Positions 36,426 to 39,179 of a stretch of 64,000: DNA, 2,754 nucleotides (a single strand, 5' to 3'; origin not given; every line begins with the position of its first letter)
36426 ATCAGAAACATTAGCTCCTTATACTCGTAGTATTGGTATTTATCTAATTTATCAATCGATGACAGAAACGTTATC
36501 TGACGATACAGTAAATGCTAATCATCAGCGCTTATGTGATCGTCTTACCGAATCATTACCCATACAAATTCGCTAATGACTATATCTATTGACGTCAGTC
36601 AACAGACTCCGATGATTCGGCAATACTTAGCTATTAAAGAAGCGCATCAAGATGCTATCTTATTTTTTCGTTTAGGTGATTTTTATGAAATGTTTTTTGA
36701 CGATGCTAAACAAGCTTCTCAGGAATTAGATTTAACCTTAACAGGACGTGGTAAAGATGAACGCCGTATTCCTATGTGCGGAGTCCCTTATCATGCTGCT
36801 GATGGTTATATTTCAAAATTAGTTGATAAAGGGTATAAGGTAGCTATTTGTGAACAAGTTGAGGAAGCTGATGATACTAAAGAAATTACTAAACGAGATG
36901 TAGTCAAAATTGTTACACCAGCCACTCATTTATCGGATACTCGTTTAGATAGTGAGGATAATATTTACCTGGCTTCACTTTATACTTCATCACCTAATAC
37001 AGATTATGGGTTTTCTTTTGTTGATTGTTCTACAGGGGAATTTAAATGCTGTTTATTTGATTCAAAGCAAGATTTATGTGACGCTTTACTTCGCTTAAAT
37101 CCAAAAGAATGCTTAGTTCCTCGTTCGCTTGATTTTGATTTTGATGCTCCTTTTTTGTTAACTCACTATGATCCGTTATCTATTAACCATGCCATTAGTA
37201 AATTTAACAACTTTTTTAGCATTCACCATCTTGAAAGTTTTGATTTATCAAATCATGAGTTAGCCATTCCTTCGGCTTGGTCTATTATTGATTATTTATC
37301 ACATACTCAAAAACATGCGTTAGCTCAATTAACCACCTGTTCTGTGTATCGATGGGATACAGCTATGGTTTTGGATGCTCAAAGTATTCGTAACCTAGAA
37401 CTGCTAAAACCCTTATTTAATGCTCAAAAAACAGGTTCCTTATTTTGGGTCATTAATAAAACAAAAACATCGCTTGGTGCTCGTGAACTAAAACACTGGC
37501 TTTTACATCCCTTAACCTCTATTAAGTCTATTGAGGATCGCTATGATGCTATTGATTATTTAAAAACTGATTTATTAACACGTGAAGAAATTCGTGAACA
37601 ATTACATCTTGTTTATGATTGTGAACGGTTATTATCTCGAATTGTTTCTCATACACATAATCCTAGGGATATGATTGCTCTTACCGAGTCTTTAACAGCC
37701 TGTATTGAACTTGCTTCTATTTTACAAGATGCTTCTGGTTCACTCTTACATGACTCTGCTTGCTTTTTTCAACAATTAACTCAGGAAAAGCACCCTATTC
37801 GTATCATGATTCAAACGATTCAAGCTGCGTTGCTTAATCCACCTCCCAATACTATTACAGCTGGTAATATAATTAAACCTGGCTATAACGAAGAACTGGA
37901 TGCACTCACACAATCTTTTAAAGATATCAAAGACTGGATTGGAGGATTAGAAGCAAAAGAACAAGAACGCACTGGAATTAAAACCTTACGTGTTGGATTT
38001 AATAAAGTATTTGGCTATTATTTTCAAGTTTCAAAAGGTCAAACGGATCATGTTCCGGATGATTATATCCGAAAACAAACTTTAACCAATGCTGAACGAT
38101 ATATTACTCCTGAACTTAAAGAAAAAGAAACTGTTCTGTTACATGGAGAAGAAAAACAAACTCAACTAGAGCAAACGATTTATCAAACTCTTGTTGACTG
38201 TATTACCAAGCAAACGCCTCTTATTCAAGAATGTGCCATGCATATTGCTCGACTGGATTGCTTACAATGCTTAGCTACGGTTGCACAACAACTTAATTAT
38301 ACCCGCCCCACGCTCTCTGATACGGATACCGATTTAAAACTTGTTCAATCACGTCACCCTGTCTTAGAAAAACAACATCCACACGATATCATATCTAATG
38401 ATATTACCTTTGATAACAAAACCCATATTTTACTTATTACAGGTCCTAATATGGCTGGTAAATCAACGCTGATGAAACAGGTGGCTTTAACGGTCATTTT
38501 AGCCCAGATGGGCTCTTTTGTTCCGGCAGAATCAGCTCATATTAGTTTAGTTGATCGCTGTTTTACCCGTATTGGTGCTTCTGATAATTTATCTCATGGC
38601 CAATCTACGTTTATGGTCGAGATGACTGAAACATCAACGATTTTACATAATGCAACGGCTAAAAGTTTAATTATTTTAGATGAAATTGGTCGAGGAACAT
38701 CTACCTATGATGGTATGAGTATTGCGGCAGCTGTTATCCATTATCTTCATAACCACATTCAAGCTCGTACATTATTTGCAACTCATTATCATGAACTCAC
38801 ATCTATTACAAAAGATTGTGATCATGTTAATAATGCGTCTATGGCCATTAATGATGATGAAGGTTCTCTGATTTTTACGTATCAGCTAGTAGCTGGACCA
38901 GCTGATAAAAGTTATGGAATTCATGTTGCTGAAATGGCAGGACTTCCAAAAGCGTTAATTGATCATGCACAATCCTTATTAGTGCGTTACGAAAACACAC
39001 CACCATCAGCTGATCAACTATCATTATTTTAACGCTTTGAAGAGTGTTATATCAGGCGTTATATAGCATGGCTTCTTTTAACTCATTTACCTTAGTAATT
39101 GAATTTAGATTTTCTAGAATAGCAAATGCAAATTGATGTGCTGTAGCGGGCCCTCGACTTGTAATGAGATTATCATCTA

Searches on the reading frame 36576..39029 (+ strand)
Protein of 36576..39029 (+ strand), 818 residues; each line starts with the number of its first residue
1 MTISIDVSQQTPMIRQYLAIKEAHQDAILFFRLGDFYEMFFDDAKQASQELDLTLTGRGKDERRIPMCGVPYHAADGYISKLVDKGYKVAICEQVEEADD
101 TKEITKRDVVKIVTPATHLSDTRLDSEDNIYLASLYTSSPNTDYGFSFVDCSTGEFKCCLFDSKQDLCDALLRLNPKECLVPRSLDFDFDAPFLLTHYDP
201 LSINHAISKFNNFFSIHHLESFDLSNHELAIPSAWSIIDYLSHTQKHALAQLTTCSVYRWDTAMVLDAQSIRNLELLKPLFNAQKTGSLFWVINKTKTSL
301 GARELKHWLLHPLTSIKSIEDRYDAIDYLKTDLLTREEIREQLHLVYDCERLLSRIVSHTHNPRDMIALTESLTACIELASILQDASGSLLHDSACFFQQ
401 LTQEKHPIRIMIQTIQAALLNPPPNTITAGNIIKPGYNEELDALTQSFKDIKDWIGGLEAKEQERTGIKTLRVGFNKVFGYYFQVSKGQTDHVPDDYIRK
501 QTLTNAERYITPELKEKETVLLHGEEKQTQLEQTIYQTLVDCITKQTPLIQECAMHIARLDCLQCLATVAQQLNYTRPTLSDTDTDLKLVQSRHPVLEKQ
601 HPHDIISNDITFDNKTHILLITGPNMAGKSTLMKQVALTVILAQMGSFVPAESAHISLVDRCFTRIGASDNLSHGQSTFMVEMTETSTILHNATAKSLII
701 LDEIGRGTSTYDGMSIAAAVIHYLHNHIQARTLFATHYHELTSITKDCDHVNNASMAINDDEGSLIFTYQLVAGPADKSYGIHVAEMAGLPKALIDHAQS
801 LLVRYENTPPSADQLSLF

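Call 75: search_protein_families(library=pfam, proteins=[window:36576-39029:+], max_evalue=0.00001)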
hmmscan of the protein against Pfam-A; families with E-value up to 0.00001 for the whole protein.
window:36576-39029:+ (818 aa): 5 families
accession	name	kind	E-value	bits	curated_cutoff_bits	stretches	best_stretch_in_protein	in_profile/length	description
PF00488.27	MutS_V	-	1.5e-83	279.9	30.2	1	620-802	2-184/188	MutS domain V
PF05192.23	MutS_III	-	3.4e-47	161.7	34.1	1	269-567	1-194/194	MutS domain III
PF01624.25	MutS_I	-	1e-44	151.8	20.6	1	11-121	1-112/113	MutS domain I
PF05190.23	MutS_IV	-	8.1e-29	100.2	22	1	436-525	1-90/92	MutS family domain IV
PF05188.22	MutS_II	-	1.9e-18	67.6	25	1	131-252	2-132/133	MutS domain II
